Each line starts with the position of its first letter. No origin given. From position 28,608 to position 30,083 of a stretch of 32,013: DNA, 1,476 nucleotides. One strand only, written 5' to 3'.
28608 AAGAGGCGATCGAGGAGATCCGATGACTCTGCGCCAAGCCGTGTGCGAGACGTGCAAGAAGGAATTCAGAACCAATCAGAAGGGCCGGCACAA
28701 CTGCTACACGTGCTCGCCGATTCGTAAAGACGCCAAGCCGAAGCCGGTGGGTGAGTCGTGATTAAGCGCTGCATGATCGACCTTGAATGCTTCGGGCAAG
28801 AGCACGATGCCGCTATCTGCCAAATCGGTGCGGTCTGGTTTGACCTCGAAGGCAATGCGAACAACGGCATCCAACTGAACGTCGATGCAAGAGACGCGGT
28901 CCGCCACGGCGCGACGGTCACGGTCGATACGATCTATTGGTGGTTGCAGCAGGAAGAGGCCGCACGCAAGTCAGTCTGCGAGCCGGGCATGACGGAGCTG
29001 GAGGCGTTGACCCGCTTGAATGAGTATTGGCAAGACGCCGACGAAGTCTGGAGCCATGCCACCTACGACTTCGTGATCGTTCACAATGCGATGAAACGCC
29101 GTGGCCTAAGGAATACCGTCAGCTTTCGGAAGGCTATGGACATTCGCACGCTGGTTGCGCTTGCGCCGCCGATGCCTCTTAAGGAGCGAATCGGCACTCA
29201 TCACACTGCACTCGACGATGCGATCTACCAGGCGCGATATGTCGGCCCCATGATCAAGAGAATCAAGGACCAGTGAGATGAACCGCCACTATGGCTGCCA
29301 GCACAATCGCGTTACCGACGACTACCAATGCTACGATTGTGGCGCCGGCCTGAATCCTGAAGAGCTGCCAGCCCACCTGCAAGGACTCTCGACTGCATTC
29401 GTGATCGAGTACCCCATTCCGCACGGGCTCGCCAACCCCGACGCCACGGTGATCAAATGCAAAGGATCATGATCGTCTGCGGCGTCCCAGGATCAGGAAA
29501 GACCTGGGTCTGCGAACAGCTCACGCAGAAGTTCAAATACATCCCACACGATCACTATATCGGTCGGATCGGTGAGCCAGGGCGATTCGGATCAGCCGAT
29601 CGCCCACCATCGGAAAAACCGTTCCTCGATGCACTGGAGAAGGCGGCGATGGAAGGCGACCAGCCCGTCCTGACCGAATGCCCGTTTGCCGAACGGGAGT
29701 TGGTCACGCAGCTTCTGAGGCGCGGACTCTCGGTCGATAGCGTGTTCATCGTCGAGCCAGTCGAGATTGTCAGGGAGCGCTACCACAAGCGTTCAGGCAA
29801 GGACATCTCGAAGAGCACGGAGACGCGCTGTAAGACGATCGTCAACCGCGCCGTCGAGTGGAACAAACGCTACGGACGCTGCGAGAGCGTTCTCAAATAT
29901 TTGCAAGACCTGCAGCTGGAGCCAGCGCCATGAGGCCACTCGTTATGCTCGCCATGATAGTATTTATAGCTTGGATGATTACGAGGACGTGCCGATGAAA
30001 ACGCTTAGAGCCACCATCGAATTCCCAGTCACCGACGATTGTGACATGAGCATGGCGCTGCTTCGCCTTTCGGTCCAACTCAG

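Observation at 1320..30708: Six identical copies of an 18-bp perfect palindrome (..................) dispersed over 30 kb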

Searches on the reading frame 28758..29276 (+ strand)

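Call 71: search_protein_families(library=pfam, proteins=[window:28758-29276:+], max_evalue=0.01)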
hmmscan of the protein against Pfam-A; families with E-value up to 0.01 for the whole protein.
window:28758-29276:+ (172 aa): 2 families
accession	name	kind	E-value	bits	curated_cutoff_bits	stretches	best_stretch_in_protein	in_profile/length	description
PF16473.11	Rv2179c-like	-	3e-34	118.7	27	1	4-162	2-173/177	3'-5' exoribonuclease Rv2179c-like domain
PF00929.31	RNase_T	-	0.0027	18.7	24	0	6-158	2-160/164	Exonuclease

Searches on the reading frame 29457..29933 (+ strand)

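Call 71: search_protein_families(library=pfam, proteins=[window:29457-29933:+], max_evalue=0.01)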
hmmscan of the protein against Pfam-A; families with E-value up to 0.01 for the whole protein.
window:29457-29933:+ (158 aa): 5 families
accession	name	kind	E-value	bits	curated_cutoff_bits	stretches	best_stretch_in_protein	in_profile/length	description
PF13671.12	AAA_33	-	5.1e-06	27.3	27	1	5-119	2-127/143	AAA domain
PF13401.12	AAA_22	-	3.4e-05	24.6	27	1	2-35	5-37/130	AAA domain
PF13238.12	AAA_18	-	9.2e-05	23.3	29.4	1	6-51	2-44/128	AAA domain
PF13207.12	AAA_17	-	0.00035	21.3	27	1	9-28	2-21/136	AAA domain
PF13521.12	AAA_28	-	0.0049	17.5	27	0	6-52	3-49/164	AAA domain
